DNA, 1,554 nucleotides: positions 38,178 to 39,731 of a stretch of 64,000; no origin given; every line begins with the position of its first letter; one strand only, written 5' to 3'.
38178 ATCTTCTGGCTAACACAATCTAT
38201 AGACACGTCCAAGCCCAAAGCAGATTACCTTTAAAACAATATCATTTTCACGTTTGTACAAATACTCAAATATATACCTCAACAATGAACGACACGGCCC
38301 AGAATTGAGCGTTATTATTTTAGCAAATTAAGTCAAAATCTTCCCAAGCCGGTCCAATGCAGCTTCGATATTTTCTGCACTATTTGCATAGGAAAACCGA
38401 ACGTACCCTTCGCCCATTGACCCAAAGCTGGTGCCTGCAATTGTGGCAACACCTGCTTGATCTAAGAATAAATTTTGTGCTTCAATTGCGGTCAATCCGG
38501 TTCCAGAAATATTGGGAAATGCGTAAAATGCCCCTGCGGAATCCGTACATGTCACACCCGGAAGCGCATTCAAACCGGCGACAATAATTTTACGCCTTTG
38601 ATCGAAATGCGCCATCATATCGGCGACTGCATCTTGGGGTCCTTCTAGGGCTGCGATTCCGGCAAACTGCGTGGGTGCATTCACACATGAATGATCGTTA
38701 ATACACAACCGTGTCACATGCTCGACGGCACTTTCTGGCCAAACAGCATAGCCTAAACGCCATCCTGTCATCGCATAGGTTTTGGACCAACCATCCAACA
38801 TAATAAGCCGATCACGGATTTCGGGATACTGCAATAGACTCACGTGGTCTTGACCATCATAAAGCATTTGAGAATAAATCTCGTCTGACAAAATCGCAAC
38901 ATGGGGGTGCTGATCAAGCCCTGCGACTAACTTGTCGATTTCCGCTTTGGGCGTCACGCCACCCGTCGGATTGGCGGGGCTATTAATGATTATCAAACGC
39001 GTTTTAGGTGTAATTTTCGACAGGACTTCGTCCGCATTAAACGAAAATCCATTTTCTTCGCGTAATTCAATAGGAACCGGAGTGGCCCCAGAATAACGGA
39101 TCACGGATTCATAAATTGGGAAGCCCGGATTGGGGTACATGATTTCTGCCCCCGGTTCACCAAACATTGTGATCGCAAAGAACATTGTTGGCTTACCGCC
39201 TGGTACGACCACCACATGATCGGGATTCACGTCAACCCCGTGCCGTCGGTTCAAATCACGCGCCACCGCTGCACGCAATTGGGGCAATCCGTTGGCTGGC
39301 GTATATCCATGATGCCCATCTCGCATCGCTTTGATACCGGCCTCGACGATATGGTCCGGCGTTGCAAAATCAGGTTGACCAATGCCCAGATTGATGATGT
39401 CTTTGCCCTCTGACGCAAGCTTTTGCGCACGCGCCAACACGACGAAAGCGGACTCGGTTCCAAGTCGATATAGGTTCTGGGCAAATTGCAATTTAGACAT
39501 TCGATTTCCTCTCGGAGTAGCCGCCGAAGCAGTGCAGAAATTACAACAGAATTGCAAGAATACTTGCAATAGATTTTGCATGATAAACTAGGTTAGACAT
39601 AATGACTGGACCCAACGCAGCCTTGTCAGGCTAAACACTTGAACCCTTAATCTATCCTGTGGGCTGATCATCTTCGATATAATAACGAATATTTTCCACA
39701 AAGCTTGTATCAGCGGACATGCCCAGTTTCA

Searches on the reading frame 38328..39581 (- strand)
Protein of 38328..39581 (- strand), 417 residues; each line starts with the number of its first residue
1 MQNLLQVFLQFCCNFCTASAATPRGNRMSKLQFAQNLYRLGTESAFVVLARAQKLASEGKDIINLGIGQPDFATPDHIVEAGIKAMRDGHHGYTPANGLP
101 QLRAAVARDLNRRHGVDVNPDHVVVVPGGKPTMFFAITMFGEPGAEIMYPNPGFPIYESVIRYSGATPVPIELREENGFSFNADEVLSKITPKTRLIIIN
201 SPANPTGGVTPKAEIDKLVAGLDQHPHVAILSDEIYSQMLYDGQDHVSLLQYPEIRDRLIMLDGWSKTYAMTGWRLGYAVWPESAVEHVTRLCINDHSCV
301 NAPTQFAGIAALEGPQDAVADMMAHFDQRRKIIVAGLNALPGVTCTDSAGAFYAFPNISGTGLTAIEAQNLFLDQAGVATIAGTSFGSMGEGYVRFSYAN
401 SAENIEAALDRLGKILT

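Call 62: search_protein_families(library=pfam, proteins=[window:38328-39581:-], max_evalue=0.001)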
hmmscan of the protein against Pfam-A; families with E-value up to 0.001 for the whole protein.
window:38328-39581:- (417 aa): 2 families
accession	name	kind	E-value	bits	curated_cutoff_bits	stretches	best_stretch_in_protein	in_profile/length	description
PF00155.27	Aminotran_1_2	-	1.4e-66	225.6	19.7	1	60-412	1-361/361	Aminotransferase class I and II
PF01041.23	DegT_DnrJ_EryC1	-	0.00017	21.4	19.8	1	121-199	40-118/360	DegT/DnrJ/EryC1/StrS aminotransferase family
